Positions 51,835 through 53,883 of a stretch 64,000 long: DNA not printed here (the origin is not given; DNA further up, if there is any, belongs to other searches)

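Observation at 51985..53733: Domain anatomy of the fusion enzyme: class II motifs and a putative Zn triad retained, tRNA-binding arm absent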

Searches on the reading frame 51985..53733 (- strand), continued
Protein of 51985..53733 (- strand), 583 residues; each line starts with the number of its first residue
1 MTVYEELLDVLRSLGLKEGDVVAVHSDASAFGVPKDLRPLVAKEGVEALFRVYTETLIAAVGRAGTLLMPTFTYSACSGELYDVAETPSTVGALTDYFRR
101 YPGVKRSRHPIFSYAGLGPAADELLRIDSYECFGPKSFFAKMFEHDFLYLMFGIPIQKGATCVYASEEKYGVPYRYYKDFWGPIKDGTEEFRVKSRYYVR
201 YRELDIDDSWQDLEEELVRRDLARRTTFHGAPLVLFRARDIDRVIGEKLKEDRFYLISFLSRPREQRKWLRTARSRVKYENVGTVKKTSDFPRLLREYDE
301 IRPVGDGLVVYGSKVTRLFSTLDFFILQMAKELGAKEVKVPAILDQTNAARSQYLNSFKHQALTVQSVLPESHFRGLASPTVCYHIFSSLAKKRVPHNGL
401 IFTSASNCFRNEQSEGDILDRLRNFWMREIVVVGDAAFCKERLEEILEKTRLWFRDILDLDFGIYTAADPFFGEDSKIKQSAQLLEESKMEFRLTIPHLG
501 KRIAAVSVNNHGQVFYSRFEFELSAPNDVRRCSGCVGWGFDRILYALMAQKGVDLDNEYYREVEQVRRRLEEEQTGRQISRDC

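Call 55: search_protein_families(library=pfam, proteins=[P0034, P0071, P0069, P0037, P0046, P0054, P0087, P0039, P0049, P0098], max_evalue=0.01)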
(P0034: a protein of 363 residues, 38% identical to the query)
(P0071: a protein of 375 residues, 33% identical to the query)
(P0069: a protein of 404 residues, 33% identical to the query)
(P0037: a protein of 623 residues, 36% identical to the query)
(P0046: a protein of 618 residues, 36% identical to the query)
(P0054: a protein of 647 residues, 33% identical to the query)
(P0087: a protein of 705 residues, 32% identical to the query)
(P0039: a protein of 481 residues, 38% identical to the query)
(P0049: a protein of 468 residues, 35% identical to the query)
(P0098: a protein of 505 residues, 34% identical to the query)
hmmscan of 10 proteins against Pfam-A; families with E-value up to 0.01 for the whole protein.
P0034 (363 aa): 2 families
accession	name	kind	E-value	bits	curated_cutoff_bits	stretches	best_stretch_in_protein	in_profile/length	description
PF02522.19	Antibiotic_NAT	-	2.2e-46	158.8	25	1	133-349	2-230/232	Aminoglycoside 3-N-acetyltransferase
PF00550.31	PP-binding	-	1.3e-06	29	20.8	1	4-67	1-63/67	Phosphopantetheine attachment site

P0071 (375 aa): 1 family
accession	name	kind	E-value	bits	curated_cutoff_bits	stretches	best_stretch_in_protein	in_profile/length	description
PF02522.19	Antibiotic_NAT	-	9.1e-35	120.7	25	1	146-361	2-230/232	Aminoglycoside 3-N-acetyltransferase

P0069 (404 aa): 3 families
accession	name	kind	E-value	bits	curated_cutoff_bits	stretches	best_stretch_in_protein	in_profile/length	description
PF02522.19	Antibiotic_NAT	-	6.5e-40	137.6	25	1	174-388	2-229/232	Aminoglycoside 3-N-acetyltransferase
PF01575.25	MaoC_dehydratas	-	1.3e-10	41.3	27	1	18-116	17-116/123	MaoC like domain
PF13452.11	FAS1_DH_region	-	0.0052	17.4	22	0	32-126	27-130/132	FAS1-like, dehydratase domain region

P0037 (623 aa): 8 families
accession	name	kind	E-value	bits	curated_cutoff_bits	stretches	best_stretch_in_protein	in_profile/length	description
PF02522.19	Antibiotic_NAT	-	6.9e-33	114.6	25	1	31-243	2-229/232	Aminoglycoside 3-N-acetyltransferase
PF13489.12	Methyltransf_23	-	1.7e-16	60.8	27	1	333-478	9-158/164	Methyltransferase domain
PF08242.18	Methyltransf_12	-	6.6e-10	40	30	1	351-438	1-98/98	Methyltransferase domain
PF08241.18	Methyltransf_11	-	8.6e-09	36.4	21.2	1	351-439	1-94/95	Methyltransferase domain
PF08003.17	Methyltransf_9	-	8.9e-08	31.9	23.8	1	344-438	113-215/315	Protein of unknown function (DUF1698)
PF13847.12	Methyltransf_31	-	1.2e-07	32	27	1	347-444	4-113/145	Methyltransferase domain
PF08484.17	Methyltransf_14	-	1.8e-07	31.5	23.5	1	554-605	95-146/160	C-methyltransferase C-terminal domain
PF13649.12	Methyltransf_25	-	5e-06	27.6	27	1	351-436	2-97/97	Methyltransferase domain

P0046 (618 aa): 3 families
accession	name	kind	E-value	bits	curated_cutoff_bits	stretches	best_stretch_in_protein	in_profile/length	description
PF02522.19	Antibiotic_NAT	-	7.5e-33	114.5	25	1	43-241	14-223/232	Aminoglycoside 3-N-acetyltransferase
PF16254.10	DUF4910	-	1.2e-11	44.4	26.6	1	306-529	18-152/247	Domain of unknown function (DUF4910)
PF09940.16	DUF2172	-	5.8e-10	39.9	27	1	340-426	2-91/92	Domain of unknown function (DUF2172)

P0054 (647 aa): 8 families
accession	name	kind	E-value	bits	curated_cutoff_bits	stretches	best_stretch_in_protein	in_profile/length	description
PF02522.19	Antibiotic_NAT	-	4.8e-39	134.7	25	1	41-259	2-231/232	Aminoglycoside 3-N-acetyltransferase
PF13489.12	Methyltransf_23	-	7.4e-15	55.5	27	1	363-480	17-147/164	Methyltransferase domain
PF08241.18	Methyltransf_11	-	2e-07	32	21.2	1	374-462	2-95/95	Methyltransferase domain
PF08242.18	Methyltransf_12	-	3.8e-06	28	30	1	374-459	2-97/98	Methyltransferase domain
PF08003.17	Methyltransf_9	-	0.00034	20.1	23.8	1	368-465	115-220/315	Protein of unknown function (DUF1698)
PF13649.12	Methyltransf_25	-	0.0018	19.3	27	1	372-458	1-97/97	Methyltransferase domain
PF13847.12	Methyltransf_31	-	0.0032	17.6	27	0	367-471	2-114/145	Methyltransferase domain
PF08484.17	Methyltransf_14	-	0.0066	16.7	23.5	0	554-635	67-147/160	C-methyltransferase C-terminal domain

P0087 (705 aa): 5 families
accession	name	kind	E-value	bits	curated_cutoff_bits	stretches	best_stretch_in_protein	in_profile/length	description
PF16254.10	DUF4910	-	1.3e-63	214.5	26.6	1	287-632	2-247/247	Domain of unknown function (DUF4910)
PF02522.19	Antibiotic_NAT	-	6.4e-28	98.3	25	1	50-247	17-231/232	Aminoglycoside 3-N-acetyltransferase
PF09940.16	DUF2172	-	4.3e-25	88.3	27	1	336-425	1-91/92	Domain of unknown function (DUF2172)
PF04389.22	Peptidase_M28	-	1.1e-07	32.2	21.3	1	438-625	5-192/193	Peptidase family M28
PF16221.11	HTH_47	-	0.0015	18.4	27.1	1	653-700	30-76/78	winged helix-turn-helix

P0039 (481 aa): 2 families
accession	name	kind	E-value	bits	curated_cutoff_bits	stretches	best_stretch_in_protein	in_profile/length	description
PF02522.19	Antibiotic_NAT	-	1.8e-36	126.3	25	1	253-467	2-231/232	Aminoglycoside 3-N-acetyltransferase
PF21345.3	PcRGLX_2nd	-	0.0073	15.8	23.5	0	30-66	239-276/360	PcRGLX-like protein central beta sandwich domain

P0049 (468 aa): 1 family
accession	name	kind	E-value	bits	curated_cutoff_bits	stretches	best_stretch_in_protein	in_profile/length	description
PF00587.30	tRNA-synt_2b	-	0.00034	21.2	29.3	1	78-236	14-174/179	tRNA synthetase class II core domain (G, H, P, S and T)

P0098 (505 aa): 3 families
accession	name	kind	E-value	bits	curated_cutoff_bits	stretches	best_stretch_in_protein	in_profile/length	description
PF02522.19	Antibiotic_NAT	-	2.5e-31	109.5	25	1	49-246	17-231/232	Aminoglycoside 3-N-acetyltransferase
PF09940.16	DUF2172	-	2e-16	60.6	27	1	350-417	24-91/92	Domain of unknown function (DUF2172)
PF16254.10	DUF4910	-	1.2e-10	41.1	26.6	1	284-485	5-122/247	Domain of unknown function (DUF4910)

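Call 56: predict_structure(alignment_id=A2)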
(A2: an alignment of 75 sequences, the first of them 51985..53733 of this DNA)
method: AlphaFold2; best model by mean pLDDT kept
length: 583 residues; sequences in the alignment: 75
mean_pLDDT: 89.6   pTM: 0.59
mean pLDDT of the five models: 89.6, 87.4, 87.2, 86.0, 85.0
residues with pLDDT >= 90: 406; 70-90: 133; 50-70: 26; < 50: 18
segments of 3 or more residues with pLDDT < 50: 274-287, 581-583
pLDDT, mean of each block of 10 residues (from residue 1): 95 98 98 97 98 98 98 95 98 97 98 98 97 98 98 97 98 94 97 97 89 96 98 98 98 94 75 47 47 77 72 92 96 95 83 76 78 83 91 94 93 62 88 97 97 93 86 67 82 89 94 92 91 97 92 90 94 78 41
secondary structure, 60 per line:
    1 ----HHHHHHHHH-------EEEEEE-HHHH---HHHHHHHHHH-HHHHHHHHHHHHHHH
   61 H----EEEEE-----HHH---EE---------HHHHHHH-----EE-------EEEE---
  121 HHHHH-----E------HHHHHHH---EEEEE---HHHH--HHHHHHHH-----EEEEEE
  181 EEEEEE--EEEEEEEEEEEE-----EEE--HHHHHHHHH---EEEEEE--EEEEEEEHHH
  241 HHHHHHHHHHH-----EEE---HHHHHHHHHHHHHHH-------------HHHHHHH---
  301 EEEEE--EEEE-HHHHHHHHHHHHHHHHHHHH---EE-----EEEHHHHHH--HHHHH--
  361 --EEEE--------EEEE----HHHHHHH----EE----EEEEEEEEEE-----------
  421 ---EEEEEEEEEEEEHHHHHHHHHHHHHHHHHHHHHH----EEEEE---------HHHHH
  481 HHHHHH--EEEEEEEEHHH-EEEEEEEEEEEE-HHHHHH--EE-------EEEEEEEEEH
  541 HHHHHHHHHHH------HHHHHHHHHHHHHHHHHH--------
elements in order: H5-13 E21-26 H28-31 H35-44 H46-61 E66-70 H93-99 E114-117 H121-125 H138-144 E148-152 H156-159 H162-169 E175-186 E189-200 E206-208 H211-219 E223-228 E231-237 H238-251 E257-259 H263-277 H291-297 E301-305 E308-311 H313-332 E343-345 H346-351 H354-358 E363-366 E375-378 H383-389 E400-409 E424-435 H436-457 E462-466 H476-486 E489-496 E501-512 H514-519 E531-539 H540-551 H558-575

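Call 61: fold_search(model_id=the predicted structure, library=pdb)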
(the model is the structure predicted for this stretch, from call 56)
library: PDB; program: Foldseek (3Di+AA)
matches with E <= 10: 1137; with E <= 0.001: 842
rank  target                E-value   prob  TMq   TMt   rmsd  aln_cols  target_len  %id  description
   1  4h2s_B                6.7e-22  1.00  0.42  0.79   3.4       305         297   24  Crystal structure of Bradyrhizobium japonicum glycine:[carrier protein] ligase complexed with cognate carrier protein  (released 2013-03-06)
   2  4h2w_A                1.6e-21  1.00  0.42  0.78   3.6       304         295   25  Crystal structure of engineered Bradyrhizobium japonicum glycine:[carrier protein] ligase complexed with carrier prote (released 2013-03-06)
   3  4h2w_B                3.7e-21  1.00  0.42  0.79   3.3       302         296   25  Crystal structure of engineered Bradyrhizobium japonicum glycine:[carrier protein] ligase complexed with carrier prote (released 2013-03-06)
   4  3pzc_A                7.1e-21  1.00  0.41  0.77   3.6       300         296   25  Crystal structure of class II aaRS homologue (Bll0957) complexed with Coenzyme A (released 2011-10-19)
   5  3mf1_A                9.5e-21  1.00  0.41  0.77   3.5       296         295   25  Crystal structure of class II aaRS homologue (Bll0957) complexed with an analogue of glycyl adenylate (released 2010-07-28)
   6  3mey_A                1.7e-20  1.00  0.41  0.77   3.5       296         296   25  Crystal structure of class II aaRS homologue (Bll0957) complexed with ATP (released 2010-07-28)
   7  3mf2_A                1.9e-20  1.00  0.41  0.76   3.5       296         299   25  Crystal structure of class II aaRS homologue (Bll0957) complexed with AMP (released 2010-07-28)
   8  2cja_A                4.4e-20  1.00  0.40  0.48  22.6       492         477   14  Crystal structure of Methanosarcina barkeri seryl-tRNA synthetase complexed with ATP (released 2006-06-26)
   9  2cj9_B                5.0e-20  1.00  0.41  0.48  22.3       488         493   15  Crystal structure of Methanosarcina barkeri seryl-tRNA synthetase complexed with an analog of seryladenylate (released 2006-06-26)
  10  2cja_B                7.1e-20  1.00  0.40  0.48  22.0       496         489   14  Crystal structure of Methanosarcina barkeri seryl-tRNA synthetase complexed with ATP (released 2006-06-26)
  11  2cim_B                2.6e-19  1.00  0.40  0.48  22.5       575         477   14  Crystal structure of Methanosarcina barkeri seryl-tRNA synthetase (released 2006-06-26)
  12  2cj9_A                4.2e-19  1.00  0.41  0.49  21.0       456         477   15  Crystal structure of Methanosarcina barkeri seryl-tRNA synthetase complexed with an analog of seryladenylate (released 2006-06-26)
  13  2cim_A                5.3e-19  1.00  0.40  0.47  22.9       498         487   13  Crystal structure of Methanosarcina barkeri seryl-tRNA synthetase (released 2006-06-26)
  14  6mn5_A                1.1e-18  1.00  0.36  0.78   4.1       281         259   27  Crystal structure of aminoglycoside acetyltransferase AAC(3)-IVa, H154A mutant, in complex with gentamicin C1A (released 2018-10-24)
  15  2cjb_A                1.8e-18  1.00  0.41  0.50  22.2       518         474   13  Crystal structure of Methanosarcina barkeri seryl-tRNA synthetase complexed with serine (released 2006-06-26)
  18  3sma_A                2.9e-18  1.00  0.35  0.74   4.4       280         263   23  A new N-acetyltransferase fold in the structure and mechanism of the phosphonate biosynthetic enzyme FrbF (released 2011-08-24)
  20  3sma_C                6.3e-18  1.00  0.36  0.77   4.2       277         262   24  A new N-acetyltransferase fold in the structure and mechanism of the phosphonate biosynthetic enzyme FrbF (released 2011-08-24)
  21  3sma_B                7.9e-18  1.00  0.35  0.73   3.9       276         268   24  A new N-acetyltransferase fold in the structure and mechanism of the phosphonate biosynthetic enzyme FrbF (released 2011-08-24)
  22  3sma_D                7.9e-18  1.00  0.36  0.75   4.2       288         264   23  A new N-acetyltransferase fold in the structure and mechanism of the phosphonate biosynthetic enzyme FrbF (released 2011-08-24)
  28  6mn5_D                1.3e-17  1.00  0.36  0.75   4.3       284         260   26  Crystal structure of aminoglycoside acetyltransferase AAC(3)-IVa, H154A mutant, in complex with gentamicin C1A (released 2018-10-24)
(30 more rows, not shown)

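Call 70: find_encoding_contigs(protein=P0008, flank=6000, max_places=3)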
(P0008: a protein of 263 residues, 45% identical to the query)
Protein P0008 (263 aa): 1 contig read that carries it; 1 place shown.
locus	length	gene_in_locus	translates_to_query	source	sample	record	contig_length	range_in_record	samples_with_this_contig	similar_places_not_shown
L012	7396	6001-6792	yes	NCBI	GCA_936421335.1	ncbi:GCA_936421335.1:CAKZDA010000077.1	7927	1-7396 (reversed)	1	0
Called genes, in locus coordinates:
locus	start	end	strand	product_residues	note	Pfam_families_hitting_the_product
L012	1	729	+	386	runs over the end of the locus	PF00155:Aminotran_1_2 (weak), PF01041:DegT_DnrJ_EryC1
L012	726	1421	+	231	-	PF02348:CTP_transf_3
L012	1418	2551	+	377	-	-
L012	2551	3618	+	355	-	PF03102:NeuB, PF08666:SAF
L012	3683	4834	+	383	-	-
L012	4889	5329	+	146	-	PF03102:NeuB, PF08666:SAF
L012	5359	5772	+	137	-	PF13669:Glyoxalase_4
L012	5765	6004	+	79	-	-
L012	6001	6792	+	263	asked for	PF02522:Antibiotic_NAT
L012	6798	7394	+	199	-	?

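Call 71: find_encoding_contigs(protein=P0010, flank=6000, max_places=3)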
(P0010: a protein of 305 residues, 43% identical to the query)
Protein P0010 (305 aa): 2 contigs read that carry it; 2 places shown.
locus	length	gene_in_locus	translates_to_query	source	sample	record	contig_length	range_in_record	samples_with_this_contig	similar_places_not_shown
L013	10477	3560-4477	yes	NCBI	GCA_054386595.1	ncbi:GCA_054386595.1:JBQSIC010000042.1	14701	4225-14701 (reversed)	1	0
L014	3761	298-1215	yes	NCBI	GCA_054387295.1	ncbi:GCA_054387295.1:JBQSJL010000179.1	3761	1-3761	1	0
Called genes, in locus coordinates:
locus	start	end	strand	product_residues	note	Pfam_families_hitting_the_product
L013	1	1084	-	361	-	?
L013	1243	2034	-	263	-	PF02522:Antibiotic_NAT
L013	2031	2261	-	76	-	-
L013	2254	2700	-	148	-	PF13669:Glyoxalase_4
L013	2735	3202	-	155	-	PF01648:ACPS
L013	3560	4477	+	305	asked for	PF00587:tRNA-synt_2b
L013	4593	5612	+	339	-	PF00535:Glycos_transf_2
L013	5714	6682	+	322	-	PF01408:GFO_IDH_MocA, PF22725:GFO_IDH_MocA_C3 (weak)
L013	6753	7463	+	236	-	PF02348:CTP_transf_3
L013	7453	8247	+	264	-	PF00106:adh_short, PF08659:KR, PF13561:adh_short_C2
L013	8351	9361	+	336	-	PF00535:Glycos_transf_2, PF10111:Glyco_tranf_2_2 (weak)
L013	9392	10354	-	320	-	PF00106:adh_short (faint), PF01073:3Beta_HSD, PF01370:Epimerase, PF02719:Polysacc_synt_2, PF04321:RmlD_sub_bind, PF07993:NAD_binding_4 (faint), PF16363:GDP_Man_Dehyd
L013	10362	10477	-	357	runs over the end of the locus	PF01073:3Beta_HSD, PF01370:Epimerase, PF02719:Polysacc_synt_2, PF04321:RmlD_sub_bind, PF07993:NAD_binding_4 (faint), PF16363:GDP_Man_Dehyd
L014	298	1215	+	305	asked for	PF00587:tRNA-synt_2b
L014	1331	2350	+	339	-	PF00535:Glycos_transf_2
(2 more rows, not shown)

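Call 75: find_encoding_contigs(protein=P0017, flank=6000, max_places=2)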
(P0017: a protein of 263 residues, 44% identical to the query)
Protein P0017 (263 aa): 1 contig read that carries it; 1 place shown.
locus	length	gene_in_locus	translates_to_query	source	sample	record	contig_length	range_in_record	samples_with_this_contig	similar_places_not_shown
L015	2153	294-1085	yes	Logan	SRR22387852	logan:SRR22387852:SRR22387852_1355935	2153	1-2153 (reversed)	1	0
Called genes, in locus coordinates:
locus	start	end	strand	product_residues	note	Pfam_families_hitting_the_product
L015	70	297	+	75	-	PF00550:PP-binding (weak)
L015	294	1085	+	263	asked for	PF02522:Antibiotic_NAT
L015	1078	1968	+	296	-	PF00587:tRNA-synt_2b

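Call 76: find_encoding_contigs(protein=P0024, flank=6000, max_places=2)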
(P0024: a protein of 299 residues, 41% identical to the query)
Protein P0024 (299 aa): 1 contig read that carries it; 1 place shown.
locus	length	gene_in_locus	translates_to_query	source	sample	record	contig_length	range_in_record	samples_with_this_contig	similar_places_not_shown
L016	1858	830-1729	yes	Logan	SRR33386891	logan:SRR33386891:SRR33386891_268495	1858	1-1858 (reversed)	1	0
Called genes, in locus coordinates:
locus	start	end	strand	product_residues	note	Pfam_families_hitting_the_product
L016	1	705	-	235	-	?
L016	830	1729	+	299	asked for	-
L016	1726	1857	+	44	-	?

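Call 77: find_encoding_contigs(protein=P0020, flank=6000, max_places=2)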
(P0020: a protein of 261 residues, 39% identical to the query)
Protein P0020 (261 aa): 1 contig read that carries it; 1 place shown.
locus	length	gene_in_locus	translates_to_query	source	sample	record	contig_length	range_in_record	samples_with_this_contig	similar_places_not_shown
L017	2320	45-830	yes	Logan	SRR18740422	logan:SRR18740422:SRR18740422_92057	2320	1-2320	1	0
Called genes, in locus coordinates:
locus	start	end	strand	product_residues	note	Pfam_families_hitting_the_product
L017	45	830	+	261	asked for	PF02522:Antibiotic_NAT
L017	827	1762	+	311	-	PF00587:tRNA-synt_2b (weak)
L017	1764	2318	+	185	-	?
